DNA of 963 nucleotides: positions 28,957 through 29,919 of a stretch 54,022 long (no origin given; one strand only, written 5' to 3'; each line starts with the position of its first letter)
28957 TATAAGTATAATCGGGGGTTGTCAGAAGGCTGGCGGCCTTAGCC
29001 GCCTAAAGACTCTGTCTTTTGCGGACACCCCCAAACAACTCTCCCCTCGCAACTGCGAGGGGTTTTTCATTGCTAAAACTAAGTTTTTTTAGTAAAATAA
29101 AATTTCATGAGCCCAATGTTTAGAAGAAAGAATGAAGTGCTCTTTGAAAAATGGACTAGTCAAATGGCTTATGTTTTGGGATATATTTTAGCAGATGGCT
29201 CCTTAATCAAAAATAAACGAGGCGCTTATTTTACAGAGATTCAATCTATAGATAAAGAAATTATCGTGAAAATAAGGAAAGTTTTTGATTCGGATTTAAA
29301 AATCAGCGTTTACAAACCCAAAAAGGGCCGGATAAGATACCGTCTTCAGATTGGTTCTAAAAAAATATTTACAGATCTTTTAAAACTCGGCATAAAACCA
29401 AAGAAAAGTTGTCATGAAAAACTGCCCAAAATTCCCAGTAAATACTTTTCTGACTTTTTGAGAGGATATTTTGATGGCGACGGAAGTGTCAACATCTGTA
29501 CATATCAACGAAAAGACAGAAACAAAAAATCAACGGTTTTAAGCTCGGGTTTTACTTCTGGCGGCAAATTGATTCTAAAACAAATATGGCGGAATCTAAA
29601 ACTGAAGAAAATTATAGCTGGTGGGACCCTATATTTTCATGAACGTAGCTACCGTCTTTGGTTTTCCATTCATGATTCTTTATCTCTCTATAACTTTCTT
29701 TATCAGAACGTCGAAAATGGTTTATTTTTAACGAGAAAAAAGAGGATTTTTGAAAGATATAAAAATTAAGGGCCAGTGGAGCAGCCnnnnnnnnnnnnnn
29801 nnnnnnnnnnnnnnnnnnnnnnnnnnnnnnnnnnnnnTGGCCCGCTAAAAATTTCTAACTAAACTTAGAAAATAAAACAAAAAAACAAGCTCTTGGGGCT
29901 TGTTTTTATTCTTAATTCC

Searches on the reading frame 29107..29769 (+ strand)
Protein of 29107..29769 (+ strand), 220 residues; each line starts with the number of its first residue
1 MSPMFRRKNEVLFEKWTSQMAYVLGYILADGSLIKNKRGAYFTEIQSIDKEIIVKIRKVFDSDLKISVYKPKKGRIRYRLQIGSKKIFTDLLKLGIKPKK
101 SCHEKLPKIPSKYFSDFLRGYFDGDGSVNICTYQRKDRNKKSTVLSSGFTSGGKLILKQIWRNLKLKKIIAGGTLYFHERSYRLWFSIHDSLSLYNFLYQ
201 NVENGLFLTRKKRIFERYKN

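Call 80: search_protein_families(library=pfam, proteins=[window:29107-29769:+], max_evalue=0.01)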
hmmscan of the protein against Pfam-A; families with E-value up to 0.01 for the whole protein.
window:29107-29769:+ (220 aa): 3 families
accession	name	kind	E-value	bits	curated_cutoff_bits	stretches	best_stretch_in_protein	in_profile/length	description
PF14528.11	LAGLIDADG_3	-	5.9e-10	39.7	22.5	2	19-91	3-77/82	LAGLIDADG-like domain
PF14527.11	LAGLIDADG_WhiA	-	2.7e-05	24.6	23.2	1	21-93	3-72/93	WhiA LAGLIDADG-like domain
PF00961.24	LAGLIDADG_1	-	0.0014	19.9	23.1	1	118-219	1-99/102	LAGLIDADG endonuclease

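Call 81: search_protein_families(library=ncbifam, proteins=[window:29107-29769:+], max_evalue=0.01)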
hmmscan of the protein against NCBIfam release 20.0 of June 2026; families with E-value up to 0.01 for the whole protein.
window:29107-29769:+ (220 aa): 6 families
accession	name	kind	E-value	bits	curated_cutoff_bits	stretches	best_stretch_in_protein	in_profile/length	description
NF006207.0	PRK08332.1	equivalog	7e-06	23.5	2400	1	3-130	988-1113/1684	vitamin B12-dependent ribonucleotide reductase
NF011491.0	PRK14898.1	equivalog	1.3e-05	23.5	783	1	19-131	244-354/860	DNA-directed RNA polymerase subunit A''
NF011303.0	PRK14715.1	equivalog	1.5e-05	22.3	1585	1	22-129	1122-1229/1627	DNA-directed DNA polymerase II large subunit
NF003157.0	PRK04132.1-2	equivalog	0.00018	19.5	1103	1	12-129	162-281/864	replication factor C small subunit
NF005852.0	PRK07773.1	equivalog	0.00065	18.1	780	1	10-135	498-633/886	replicative DNA helicase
TIGR00647.1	DNA_bind_WhiA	equivalog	0.0047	16.3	44.1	1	9-75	113-180/304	DNA-binding protein WhiA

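Call 82: search_protein_families(library=phrogs, proteins=[window:29107-29769:+], max_evalue=0.01)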
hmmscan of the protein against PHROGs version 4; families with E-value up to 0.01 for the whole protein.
window:29107-29769:+ (220 aa): 1 family
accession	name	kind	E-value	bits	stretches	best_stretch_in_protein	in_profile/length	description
phrog_4645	-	DNA, RNA and nucleotide metabolism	6.6e-37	128.3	1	9-217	97-302/308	endonuclease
